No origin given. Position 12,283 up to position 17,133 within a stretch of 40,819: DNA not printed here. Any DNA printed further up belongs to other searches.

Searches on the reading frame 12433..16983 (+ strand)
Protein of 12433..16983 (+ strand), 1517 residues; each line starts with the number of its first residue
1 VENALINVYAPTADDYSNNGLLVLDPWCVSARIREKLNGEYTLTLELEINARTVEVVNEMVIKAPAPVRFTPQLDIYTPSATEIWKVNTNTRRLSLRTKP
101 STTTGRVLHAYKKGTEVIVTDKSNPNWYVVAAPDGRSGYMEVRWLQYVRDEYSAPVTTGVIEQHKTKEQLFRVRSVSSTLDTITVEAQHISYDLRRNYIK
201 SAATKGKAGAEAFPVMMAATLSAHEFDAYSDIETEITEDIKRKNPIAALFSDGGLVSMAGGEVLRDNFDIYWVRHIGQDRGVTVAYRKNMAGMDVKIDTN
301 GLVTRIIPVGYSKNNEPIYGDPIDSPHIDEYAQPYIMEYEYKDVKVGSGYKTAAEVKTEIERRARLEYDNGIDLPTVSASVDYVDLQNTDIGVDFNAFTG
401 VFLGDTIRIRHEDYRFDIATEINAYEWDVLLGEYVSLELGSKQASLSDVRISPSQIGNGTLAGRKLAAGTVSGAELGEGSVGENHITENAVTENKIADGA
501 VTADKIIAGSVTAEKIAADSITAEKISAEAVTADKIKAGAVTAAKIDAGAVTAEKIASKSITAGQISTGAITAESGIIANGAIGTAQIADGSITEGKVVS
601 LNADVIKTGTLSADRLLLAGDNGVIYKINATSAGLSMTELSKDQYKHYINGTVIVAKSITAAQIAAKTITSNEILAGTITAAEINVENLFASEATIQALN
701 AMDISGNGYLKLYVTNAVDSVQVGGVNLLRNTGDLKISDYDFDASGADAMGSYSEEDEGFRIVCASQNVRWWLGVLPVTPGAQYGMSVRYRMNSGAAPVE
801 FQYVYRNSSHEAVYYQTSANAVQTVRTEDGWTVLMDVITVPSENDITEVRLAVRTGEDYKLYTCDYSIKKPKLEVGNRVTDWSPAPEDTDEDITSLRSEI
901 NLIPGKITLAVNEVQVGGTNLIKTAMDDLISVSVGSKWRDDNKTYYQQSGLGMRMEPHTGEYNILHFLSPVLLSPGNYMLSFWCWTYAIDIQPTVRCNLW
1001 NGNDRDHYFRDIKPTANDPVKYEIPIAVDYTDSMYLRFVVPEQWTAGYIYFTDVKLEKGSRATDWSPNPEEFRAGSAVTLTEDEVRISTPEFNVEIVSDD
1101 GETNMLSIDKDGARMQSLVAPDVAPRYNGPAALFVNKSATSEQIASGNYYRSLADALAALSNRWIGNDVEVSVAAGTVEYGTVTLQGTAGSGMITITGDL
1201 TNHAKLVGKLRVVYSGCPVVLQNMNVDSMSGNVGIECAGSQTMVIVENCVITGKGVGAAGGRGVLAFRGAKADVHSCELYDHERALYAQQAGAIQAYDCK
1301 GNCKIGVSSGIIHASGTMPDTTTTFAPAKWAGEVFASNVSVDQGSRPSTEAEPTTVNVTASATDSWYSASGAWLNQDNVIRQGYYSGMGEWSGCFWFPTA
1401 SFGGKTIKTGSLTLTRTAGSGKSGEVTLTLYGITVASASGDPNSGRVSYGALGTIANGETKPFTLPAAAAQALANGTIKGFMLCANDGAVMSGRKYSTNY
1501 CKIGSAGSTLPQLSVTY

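Call 18: search_protein_families(library=phrogs, proteins=[window:12433-16983:+], max_evalue=0.001)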
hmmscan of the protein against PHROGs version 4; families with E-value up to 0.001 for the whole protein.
window:12433-16983:+ (1517 aa): 36 families (the best 25 are shown)
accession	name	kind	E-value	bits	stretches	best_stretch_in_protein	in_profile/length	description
phrog_1067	-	head and packaging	2.8e-72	245.5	2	166-450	72-354/991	minor head protein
phrog_1330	-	tail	3.4e-68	231.6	2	164-447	68-364/1361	tail protein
phrog_7142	-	tail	1.1e-49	170.5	2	164-446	65-336/622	tail protein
phrog_13289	-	tail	6.7e-48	164.5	2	164-450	64-351/938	tail protein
phrog_5555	-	tail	2.5e-47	162.7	1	166-451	65-351/788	tail protein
phrog_2270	-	unknown function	3e-33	116.6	1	167-448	64-336/637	-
phrog_892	-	tail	6.5e-24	85.5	2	454-538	343-427/782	tail fiber protein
phrog_33972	-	tail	9.5e-23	81.2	1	166-589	69-494/714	tail protein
phrog_26466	-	unknown function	1.8e-21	76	2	516-617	1814-1915/2337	-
phrog_1210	-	other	4.5e-18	65.2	1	146-448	50-364/2313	PblB-type receptor binding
phrog_32822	-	head and packaging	2.8e-16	59.4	1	454-686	892-1118/1548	virion structural protein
phrog_12329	-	head and packaging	3.2e-16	59.5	2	718-929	503-689/833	virion structural protein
phrog_7043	-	tail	7.3e-16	58.9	1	162-604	69-504/1077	tail protein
phrog_8687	-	other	1.7e-15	57.3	1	196-441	3-245/599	tail protein with peptidase activity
phrog_2189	-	tail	1.7e-15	57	1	166-440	65-327/971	tail protein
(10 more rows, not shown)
